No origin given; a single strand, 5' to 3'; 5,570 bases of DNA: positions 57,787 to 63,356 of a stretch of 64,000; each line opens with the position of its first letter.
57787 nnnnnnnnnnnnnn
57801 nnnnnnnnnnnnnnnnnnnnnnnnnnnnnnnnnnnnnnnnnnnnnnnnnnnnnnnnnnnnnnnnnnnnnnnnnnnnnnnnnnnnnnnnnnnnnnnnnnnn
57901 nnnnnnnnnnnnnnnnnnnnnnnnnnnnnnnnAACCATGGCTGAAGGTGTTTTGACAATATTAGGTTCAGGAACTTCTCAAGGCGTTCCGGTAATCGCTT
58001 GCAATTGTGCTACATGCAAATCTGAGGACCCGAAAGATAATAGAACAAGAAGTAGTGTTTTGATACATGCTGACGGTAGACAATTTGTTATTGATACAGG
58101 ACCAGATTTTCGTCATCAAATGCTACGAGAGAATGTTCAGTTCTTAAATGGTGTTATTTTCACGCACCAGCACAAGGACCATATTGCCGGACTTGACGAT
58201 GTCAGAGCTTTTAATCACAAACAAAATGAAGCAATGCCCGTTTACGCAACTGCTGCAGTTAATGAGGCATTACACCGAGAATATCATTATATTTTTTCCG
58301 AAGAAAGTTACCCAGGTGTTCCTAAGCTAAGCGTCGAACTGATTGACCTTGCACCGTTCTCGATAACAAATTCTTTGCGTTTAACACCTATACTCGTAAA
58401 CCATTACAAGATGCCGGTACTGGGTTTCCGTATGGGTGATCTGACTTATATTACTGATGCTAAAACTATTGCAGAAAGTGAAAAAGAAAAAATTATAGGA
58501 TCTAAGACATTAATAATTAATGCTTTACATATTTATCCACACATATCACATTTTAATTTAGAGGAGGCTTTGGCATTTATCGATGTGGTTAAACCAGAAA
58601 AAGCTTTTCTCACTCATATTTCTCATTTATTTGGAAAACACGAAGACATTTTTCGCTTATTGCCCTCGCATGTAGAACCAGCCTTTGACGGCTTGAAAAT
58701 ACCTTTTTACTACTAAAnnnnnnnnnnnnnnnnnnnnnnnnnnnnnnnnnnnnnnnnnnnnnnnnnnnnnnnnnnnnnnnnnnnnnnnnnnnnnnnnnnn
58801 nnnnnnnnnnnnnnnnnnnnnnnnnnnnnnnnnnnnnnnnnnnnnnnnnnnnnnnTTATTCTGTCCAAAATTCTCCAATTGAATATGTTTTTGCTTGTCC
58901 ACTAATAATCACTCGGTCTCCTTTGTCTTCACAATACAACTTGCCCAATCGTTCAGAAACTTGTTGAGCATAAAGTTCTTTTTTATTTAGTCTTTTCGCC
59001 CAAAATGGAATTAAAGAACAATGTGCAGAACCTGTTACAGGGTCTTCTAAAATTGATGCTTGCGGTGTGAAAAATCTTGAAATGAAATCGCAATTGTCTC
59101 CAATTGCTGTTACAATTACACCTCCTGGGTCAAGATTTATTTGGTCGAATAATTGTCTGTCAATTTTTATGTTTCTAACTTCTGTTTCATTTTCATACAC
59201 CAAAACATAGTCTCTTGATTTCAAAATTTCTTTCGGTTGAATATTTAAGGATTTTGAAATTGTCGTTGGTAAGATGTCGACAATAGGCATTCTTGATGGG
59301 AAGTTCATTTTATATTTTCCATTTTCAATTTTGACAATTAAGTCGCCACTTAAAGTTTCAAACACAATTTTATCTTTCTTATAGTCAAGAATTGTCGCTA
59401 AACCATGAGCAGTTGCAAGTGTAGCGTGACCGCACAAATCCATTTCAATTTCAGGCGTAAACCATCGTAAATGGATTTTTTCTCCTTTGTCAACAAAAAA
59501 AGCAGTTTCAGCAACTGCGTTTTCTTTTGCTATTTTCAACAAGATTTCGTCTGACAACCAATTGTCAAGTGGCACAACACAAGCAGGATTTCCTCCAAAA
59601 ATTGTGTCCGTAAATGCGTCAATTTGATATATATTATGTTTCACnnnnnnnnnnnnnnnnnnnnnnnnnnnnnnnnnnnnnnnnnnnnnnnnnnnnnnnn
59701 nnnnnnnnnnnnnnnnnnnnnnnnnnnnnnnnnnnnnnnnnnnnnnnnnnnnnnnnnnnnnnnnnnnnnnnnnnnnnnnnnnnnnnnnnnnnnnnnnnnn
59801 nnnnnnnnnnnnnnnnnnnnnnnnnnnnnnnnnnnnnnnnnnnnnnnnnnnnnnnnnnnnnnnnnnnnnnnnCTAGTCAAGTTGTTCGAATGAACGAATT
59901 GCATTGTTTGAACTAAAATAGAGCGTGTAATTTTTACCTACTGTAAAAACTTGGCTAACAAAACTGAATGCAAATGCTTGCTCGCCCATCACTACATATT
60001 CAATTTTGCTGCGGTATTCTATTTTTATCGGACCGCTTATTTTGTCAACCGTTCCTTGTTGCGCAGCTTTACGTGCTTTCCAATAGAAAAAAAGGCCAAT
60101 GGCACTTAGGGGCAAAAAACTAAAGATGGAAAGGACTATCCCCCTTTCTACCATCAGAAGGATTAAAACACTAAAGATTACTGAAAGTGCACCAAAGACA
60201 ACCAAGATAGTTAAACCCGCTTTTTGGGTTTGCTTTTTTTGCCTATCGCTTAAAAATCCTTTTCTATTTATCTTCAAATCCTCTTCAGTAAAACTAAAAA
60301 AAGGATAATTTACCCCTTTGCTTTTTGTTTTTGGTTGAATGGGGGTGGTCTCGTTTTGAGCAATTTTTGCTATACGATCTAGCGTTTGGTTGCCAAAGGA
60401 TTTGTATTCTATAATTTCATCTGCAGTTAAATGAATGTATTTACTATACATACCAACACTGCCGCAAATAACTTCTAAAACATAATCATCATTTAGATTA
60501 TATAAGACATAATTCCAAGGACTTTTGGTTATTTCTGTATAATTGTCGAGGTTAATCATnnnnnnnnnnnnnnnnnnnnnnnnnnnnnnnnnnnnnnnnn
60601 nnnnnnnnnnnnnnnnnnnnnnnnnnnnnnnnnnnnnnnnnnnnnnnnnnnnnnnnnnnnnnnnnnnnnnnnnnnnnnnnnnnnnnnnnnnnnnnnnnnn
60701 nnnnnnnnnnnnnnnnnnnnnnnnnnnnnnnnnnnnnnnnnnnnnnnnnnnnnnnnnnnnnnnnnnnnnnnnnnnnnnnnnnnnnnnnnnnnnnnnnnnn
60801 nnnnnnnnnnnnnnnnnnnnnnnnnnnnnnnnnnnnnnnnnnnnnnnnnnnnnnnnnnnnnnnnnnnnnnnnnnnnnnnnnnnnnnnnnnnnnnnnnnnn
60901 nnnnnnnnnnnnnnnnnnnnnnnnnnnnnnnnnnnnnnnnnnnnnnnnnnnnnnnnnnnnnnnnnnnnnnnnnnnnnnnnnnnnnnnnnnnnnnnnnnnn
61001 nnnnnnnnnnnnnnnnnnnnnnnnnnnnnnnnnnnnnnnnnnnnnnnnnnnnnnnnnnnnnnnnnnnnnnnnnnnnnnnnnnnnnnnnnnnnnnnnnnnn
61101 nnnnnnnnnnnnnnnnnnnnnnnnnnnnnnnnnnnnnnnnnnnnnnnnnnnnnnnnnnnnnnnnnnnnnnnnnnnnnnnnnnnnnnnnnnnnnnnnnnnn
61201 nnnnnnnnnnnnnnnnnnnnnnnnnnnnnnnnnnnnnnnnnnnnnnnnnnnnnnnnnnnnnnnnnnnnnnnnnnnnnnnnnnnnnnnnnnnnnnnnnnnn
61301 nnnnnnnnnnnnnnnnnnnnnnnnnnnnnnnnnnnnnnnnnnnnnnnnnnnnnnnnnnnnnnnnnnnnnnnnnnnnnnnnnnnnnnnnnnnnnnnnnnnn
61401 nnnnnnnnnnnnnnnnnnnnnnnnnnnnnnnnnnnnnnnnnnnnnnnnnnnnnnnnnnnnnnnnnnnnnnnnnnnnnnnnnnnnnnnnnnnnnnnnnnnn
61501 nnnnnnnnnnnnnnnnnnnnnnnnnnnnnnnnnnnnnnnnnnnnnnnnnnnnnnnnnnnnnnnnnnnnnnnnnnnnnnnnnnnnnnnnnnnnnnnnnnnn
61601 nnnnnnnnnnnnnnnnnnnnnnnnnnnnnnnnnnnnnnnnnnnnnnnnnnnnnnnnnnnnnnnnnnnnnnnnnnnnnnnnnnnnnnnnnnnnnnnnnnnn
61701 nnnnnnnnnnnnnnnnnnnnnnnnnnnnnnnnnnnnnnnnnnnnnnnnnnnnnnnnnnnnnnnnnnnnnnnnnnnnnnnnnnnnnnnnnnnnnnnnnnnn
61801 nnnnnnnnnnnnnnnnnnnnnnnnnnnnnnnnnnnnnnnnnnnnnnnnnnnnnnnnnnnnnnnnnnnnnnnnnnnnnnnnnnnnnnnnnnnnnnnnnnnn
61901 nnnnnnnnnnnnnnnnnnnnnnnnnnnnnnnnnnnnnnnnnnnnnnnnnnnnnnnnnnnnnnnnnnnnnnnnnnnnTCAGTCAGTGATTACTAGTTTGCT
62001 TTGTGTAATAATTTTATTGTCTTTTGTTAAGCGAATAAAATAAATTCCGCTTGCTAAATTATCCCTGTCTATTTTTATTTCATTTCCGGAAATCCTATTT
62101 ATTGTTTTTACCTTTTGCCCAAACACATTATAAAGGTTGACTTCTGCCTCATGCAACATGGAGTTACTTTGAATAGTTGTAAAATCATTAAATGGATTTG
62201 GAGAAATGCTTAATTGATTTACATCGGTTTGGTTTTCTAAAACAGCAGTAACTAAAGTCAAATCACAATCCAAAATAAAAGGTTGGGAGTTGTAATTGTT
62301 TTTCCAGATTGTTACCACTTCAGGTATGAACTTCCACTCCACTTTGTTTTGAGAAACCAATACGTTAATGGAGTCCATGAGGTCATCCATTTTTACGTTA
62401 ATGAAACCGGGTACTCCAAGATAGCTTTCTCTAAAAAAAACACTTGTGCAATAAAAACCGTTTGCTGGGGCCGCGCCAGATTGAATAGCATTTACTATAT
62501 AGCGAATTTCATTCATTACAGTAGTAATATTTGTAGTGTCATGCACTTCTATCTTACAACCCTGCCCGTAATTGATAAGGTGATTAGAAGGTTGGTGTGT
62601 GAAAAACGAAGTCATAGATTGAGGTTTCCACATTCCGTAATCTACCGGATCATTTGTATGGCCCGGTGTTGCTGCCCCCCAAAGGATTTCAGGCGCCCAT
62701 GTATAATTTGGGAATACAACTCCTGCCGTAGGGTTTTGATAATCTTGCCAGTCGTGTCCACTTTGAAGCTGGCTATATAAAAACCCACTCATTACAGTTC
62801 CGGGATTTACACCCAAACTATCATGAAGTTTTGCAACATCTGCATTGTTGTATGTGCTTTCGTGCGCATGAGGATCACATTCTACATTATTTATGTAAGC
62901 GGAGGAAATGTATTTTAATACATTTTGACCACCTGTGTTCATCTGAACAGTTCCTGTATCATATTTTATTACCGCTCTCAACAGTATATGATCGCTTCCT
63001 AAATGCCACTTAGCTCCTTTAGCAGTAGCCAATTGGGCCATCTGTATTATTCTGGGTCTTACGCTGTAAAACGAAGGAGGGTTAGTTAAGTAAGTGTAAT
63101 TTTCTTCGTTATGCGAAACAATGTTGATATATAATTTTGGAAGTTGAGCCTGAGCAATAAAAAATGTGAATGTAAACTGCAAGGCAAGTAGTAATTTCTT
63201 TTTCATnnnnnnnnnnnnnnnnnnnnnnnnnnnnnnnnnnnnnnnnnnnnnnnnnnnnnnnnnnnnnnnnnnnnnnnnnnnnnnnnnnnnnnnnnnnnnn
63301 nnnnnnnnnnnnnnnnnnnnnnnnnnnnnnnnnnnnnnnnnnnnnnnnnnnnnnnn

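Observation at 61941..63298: Box extensions are complementary across the gene, not within a repeat: a cassette-boundary signature around the T9SS-cargo gene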

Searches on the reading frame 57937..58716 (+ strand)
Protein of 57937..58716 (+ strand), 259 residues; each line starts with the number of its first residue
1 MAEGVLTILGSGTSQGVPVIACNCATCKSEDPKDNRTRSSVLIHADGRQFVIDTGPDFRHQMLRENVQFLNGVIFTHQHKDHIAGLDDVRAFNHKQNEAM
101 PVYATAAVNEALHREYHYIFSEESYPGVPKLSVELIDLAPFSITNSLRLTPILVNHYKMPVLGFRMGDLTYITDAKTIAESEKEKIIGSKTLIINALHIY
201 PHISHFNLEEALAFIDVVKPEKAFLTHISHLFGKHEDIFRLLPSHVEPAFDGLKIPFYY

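Call 14: search_protein_families(library=pfam, proteins=[window:57937-58716:+], max_evalue=0.01)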
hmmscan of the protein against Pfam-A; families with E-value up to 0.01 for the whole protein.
window:57937-58716:+ (259 aa): 4 families
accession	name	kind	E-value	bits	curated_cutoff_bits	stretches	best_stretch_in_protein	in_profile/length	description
PF12706.13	Lactamase_B_2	-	1.3e-32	113.5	27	1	48-228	1-200/200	Beta-lactamase superfamily domain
PF00753.33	Lactamase_B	-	9.8e-08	32.6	22.7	1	38-129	6-101/196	Metallo-beta-lactamase superfamily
PF23023.1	Anti-Pycsar_Apyc1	-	0.0063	16.5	50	0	40-106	22-91/250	Anti-Pycsar protein Apyc1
PF16661.11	Lactamase_B_6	-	0.0077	16.1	27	0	44-110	3-77/193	Metallo-beta-lactamase superfamily domain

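Call 20: find_encoding_contigs(protein=window:57937-58716:+, flank=10000, max_places=10)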
Protein window:57937-58716:+ (259 aa): 11 contigs read that carry it; 10 places shown.
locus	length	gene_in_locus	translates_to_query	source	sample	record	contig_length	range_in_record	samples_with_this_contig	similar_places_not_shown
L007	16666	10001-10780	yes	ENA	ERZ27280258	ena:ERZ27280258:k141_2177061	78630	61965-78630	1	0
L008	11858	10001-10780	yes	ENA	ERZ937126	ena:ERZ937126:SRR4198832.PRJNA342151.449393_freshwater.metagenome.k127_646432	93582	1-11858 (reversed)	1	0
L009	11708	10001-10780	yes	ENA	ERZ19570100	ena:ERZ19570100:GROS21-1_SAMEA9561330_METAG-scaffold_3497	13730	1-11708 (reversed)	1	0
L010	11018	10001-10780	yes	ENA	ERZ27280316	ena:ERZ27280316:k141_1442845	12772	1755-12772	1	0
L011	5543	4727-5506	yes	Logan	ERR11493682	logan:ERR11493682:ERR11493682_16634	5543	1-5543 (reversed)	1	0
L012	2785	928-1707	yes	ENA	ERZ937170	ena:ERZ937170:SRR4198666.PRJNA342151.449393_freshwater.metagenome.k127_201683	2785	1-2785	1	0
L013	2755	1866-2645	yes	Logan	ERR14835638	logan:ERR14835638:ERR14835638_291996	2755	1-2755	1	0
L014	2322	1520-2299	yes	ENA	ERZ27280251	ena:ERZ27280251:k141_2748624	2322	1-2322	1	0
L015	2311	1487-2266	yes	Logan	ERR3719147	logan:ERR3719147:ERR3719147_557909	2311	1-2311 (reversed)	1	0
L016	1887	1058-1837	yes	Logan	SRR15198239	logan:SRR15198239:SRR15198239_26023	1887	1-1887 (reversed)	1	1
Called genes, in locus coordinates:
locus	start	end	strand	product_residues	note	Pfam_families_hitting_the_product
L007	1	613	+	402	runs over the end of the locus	PF13439:Glyco_transf_4 (faint), PF13692:Glyco_trans_1_4, PF00534:Glycos_transf_1 (weak)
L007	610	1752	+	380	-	PF00535:Glycos_transf_2, PF13641:Glyco_tranf_2_3, PF13506:Glyco_transf_21 (weak), PF13632:Glyco_trans_2_3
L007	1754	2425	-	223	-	-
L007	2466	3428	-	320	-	PF02163:Peptidase_M50, PF11667:DUF3267 (weak), PF02163:Peptidase_M50 (weak)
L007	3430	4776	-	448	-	PF02881:SRP54_N, PF06414:Zeta_toxin (weak), PF13401:AAA_22 (faint), PF00448:SRP54, PF01656:CbiA (weak), PF02978:SRP_SPB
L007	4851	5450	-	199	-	PF07638:Sigma70_ECF (weak), PF04542:Sigma70_r2, PF08281:Sigma70_r4_2 (weak), PF04545:Sigma70_r4 (weak)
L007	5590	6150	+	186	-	PF02517:Rce1-like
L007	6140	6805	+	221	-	PF01569:PAP2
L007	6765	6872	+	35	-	-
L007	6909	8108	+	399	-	PF00155:Aminotran_1_2, PF01041:DegT_DnrJ_EryC1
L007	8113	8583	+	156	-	PF08818:DUF1801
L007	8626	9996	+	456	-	PF00929:RNase_T, PF13482:RNase_H_2 (weak), PF01541:GIY-YIG, PF27096:UvrC_M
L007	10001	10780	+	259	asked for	PF23023:Anti-Pycsar_Apyc1, PF00753:Lactamase_B, PF12706:Lactamase_B_2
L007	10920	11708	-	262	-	PF02567:PhzC-PhzF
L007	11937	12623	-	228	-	-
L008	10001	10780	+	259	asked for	PF23023:Anti-Pycsar_Apyc1, PF00753:Lactamase_B, PF12706:Lactamase_B_2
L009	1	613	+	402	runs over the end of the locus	PF13692:Glyco_trans_1_4, PF00534:Glycos_transf_1 (weak)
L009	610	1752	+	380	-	PF00535:Glycos_transf_2, PF13641:Glyco_tranf_2_3, PF13506:Glyco_transf_21 (weak), PF13632:Glyco_trans_2_3 (weak)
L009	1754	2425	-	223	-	-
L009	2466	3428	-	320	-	PF02163:Peptidase_M50, PF11667:DUF3267 (weak), PF02163:Peptidase_M50 (weak)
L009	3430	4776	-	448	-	PF02881:SRP54_N, PF06414:Zeta_toxin (weak), PF13401:AAA_22 (faint), PF00448:SRP54, PF01656:CbiA (weak), PF02978:SRP_SPB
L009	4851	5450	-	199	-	PF07638:Sigma70_ECF (weak), PF04542:Sigma70_r2, PF08281:Sigma70_r4_2 (weak), PF04545:Sigma70_r4 (weak)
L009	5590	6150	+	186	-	PF02517:Rce1-like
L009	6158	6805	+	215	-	PF01569:PAP2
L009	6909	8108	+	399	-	PF00155:Aminotran_1_2, PF01041:DegT_DnrJ_EryC1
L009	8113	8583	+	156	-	PF08818:DUF1801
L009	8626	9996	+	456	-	PF00929:RNase_T, PF13482:RNase_H_2 (weak), PF01541:GIY-YIG, PF27096:UvrC_M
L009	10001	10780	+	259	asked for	PF23023:Anti-Pycsar_Apyc1, PF00753:Lactamase_B, PF12706:Lactamase_B_2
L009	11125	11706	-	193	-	?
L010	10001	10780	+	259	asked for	PF23023:Anti-Pycsar_Apyc1, PF00753:Lactamase_B, PF12706:Lactamase_B_2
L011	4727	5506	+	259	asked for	PF23023:Anti-Pycsar_Apyc1, PF00753:Lactamase_B, PF12706:Lactamase_B_2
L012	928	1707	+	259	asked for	PF23023:Anti-Pycsar_Apyc1, PF00753:Lactamase_B, PF12706:Lactamase_B_2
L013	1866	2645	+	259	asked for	PF23023:Anti-Pycsar_Apyc1, PF00753:Lactamase_B, PF12706:Lactamase_B_2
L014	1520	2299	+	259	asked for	PF23023:Anti-Pycsar_Apyc1, PF00753:Lactamase_B, PF12706:Lactamase_B_2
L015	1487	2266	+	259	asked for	PF23023:Anti-Pycsar_Apyc1, PF00753:Lactamase_B, PF12706:Lactamase_B_2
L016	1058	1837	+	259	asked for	PF23023:Anti-Pycsar_Apyc1, PF00753:Lactamase_B, PF12706:Lactamase_B_2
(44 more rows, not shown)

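Call 22: search_protein_families(library=pfam, proteins=[L009:11125-11706:-], max_evalue=0.01)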
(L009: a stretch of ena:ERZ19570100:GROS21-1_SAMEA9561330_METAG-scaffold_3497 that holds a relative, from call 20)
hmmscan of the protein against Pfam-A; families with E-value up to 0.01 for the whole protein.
L009:11125-11706:- (193 aa): 4 families
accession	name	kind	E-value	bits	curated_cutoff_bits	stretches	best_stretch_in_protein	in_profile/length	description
PF18962.6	Por_Secre_tail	-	3.4e-09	37.3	27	1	125-187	1-70/75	Secretion system C-terminal sorting domain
PF12799.13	LRR_4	-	0.00086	19.9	27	1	5-40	3-40/44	Leucine Rich repeats (2 copies)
PF23622.1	LRR_At1g61320_AtMIF1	-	0.0018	18.2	26.9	1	15-77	119-183/384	At1g61320/AtMIF1, LRR domain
PF05097.17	DUF688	-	0.0066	16.1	20.3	1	97-121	122-146/446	Protein of unknown function (DUF688)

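Call 23: find_related_loci(query=window:57937-58716:+, collection=genome_contigs, flank=10000)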
Query window:57937-58716:+ (259 aa) in genome_contigs; peptide patterns used: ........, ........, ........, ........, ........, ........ (x = any residue, [..] = any of these).
418 stretches matched a pattern; 220 encode a relative of the query (tblastn E <= 1e-3); the best 80 are kept; 80 distinct loci.
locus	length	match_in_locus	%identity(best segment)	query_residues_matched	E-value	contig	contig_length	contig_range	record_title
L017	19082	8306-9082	78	1-259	5e-140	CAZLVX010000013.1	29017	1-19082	MAG TPA_asm: uncultured Lishizhenia sp. isolate SRP219642_co8_58 genome assembly, contig: NODE_1844_length_29017_cov_6.9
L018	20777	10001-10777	78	1-259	8e-139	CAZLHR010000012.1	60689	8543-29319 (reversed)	MAG TPA_asm: uncultured Lishizhenia sp. isolate SRP193358_co1_123 genome assembly, contig: NODE_806_length_60689_cov_6.5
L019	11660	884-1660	75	1-259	8e-137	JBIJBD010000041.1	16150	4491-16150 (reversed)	MAG: Crocinitomicaceae bacterium isolate ME2006-08-03D11_3300047094_group2_bin141 Rohwer_bin737_scaffold_3084_c1, whole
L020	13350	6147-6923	73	1-259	3e-129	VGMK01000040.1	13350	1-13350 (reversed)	MAG: Bacteroidetes bacterium isolate M_surface_9_m2_059 M_surface_9_m2_059_Ga0194116_10005876, whole genome shotgun sequ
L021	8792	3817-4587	63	3-259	1e-111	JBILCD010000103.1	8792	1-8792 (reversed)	MAG: Crocinitomicaceae bacterium isolate ME2016-06-21_3300042351_group7_bin108 Rohwer_bin777_scaffold_2636_c1, whole gen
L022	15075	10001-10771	63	3-259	2e-111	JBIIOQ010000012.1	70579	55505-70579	MAG: Crocinitomicaceae bacterium isolate ME2002-11-07_3300042865_group1_bin120 Rohwer_bin724_scaffold_201_c1, whole geno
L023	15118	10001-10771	63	3-259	1e-110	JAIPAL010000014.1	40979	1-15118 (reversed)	MAG: Crocinitomicaceae bacterium isolate Tobar2m-G15 Tobar2m-C705, whole genome shotgun sequence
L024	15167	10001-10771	61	3-259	5e-108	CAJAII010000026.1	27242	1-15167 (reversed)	MAG: uncultured Flavobacteriales bacterium isolate Loc090519-4m_bin-740 genome assembly, contig: bin-740:26/78, whole ge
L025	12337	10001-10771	61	3-259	6e-107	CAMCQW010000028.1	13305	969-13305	MAG: Chryseobacterium gleum isolate MaE-04nov19-337 genome assembly, contig: MaE-04nov19-C7292, whole genome shotgun seq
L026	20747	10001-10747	61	6-255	3e-102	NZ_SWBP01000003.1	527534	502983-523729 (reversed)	Pedobacter cryophilus strain AR-3-17 contig3, whole genome shotgun sequence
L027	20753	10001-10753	62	6-255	9e-100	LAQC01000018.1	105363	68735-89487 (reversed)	MAG: Cryomorphaceae bacterium ASP10-05a contig1455, whole genome shotgun sequence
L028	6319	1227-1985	58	6-257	8e-99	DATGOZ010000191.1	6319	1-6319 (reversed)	MAG TPA_asm: Taishania sp. isolate SMAG_U10382 k141_631418, whole genome shotgun sequence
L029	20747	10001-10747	59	6-253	6e-99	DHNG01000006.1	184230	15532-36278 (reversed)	MAG TPA_asm: Flavobacteriales bacterium UBA5422 UBA5422_contig_6271, whole genome shotgun sequence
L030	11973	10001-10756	60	6-255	1e-97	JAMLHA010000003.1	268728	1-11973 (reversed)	MAG: Crocinitomicaceae bacterium isolate ACE_NR_BACT17 ACE_NR_BACT17_3, whole genome shotgun sequence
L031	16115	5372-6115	58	6-253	1e-97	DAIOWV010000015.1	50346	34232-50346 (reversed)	MAG TPA_asm: Taishania sp. isolate CTOTU40151 NODE_667_length_50346_cov_3.405003, whole genome shotgun sequence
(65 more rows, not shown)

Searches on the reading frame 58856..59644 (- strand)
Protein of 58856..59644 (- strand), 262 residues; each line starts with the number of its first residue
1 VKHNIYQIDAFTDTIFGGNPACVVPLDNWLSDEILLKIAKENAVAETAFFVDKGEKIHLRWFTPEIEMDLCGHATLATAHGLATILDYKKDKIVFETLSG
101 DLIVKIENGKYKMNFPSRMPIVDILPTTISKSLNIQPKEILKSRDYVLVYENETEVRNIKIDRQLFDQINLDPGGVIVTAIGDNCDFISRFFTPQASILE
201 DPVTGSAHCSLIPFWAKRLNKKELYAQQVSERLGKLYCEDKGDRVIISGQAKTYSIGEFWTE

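Call 14: search_protein_families(library=pfam, proteins=[window:58856-59644:-], max_evalue=0.01)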
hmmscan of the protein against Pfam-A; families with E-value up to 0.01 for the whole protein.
window:58856-59644:- (262 aa): 1 family
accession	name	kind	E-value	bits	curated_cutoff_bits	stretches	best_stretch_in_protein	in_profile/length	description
PF02567.21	PhzC-PhzF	-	2e-46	159.2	27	1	8-254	1-278/281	Phenazine biosynthesis-like protein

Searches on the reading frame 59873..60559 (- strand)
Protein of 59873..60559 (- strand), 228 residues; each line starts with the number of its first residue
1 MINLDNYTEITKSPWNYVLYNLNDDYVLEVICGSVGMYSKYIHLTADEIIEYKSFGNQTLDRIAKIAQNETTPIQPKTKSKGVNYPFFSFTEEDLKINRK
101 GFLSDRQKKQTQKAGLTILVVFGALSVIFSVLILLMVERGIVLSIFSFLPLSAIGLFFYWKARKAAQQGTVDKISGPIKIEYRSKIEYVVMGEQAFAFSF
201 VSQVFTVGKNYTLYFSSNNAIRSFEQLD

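Call 14: search_protein_families(library=pfam, proteins=[window:59873-60559:-], max_evalue=0.01)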
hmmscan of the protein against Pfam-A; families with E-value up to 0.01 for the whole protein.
window:59873-60559:- (228 aa): 0 families

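Call 75: search_protein_families(library=pfam, proteins=[window:59873-60559:-], max_evalue=1)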
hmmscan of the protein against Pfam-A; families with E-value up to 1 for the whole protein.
window:59873-60559:- (228 aa): 3 families
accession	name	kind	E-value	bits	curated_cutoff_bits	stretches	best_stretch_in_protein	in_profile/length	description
PF14256.11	YwiC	-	0.014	16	25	1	109-164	51-105/126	YwiC-like protein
PF20990.2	DUF2207_C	-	0.02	15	33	1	90-166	113-193/247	Predicted membrane protein (DUF2207) C-terminal domain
PF10003.15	DUF2244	-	0.061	13.5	27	1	112-172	9-67/138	Integral membrane protein (DUF2244)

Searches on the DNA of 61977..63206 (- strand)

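Call 100: search_with_rna_model(model_id=R1, sources=[L191, L192, L193, L194], max_evalue=1, filters=off, show_alignments=2)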
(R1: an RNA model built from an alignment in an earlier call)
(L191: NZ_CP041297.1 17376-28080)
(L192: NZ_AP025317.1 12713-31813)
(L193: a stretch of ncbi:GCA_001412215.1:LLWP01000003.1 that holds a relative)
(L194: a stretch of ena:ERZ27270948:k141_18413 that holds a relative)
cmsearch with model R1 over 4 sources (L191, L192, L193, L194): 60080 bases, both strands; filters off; matches with E-value up to 1: 11.
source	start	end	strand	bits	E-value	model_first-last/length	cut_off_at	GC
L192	16162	16290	-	66.1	2.8e-14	1-131/131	no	0.39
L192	11072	11200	-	64.8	5.9e-14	1-131/131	no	0.39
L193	8646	8775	-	55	1.5e-11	1-131/131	no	0.47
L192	12059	12189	-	52.5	6e-11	1-131/131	no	0.44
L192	13186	13250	-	23.2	0.001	1-131/131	no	0.49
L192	15603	15677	-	22.6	0.0014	1-131/131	no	0.52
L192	16162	16290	+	22.1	0.0019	1-131/131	no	0.39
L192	11072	11200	+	20.4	0.0051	1-131/131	no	0.39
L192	18678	18809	-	17.3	0.029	1-131/131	no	0.43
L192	10516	10587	-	14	0.19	1-131/131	no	0.44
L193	4776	4845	-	12.4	0.47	1-131/131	no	0.37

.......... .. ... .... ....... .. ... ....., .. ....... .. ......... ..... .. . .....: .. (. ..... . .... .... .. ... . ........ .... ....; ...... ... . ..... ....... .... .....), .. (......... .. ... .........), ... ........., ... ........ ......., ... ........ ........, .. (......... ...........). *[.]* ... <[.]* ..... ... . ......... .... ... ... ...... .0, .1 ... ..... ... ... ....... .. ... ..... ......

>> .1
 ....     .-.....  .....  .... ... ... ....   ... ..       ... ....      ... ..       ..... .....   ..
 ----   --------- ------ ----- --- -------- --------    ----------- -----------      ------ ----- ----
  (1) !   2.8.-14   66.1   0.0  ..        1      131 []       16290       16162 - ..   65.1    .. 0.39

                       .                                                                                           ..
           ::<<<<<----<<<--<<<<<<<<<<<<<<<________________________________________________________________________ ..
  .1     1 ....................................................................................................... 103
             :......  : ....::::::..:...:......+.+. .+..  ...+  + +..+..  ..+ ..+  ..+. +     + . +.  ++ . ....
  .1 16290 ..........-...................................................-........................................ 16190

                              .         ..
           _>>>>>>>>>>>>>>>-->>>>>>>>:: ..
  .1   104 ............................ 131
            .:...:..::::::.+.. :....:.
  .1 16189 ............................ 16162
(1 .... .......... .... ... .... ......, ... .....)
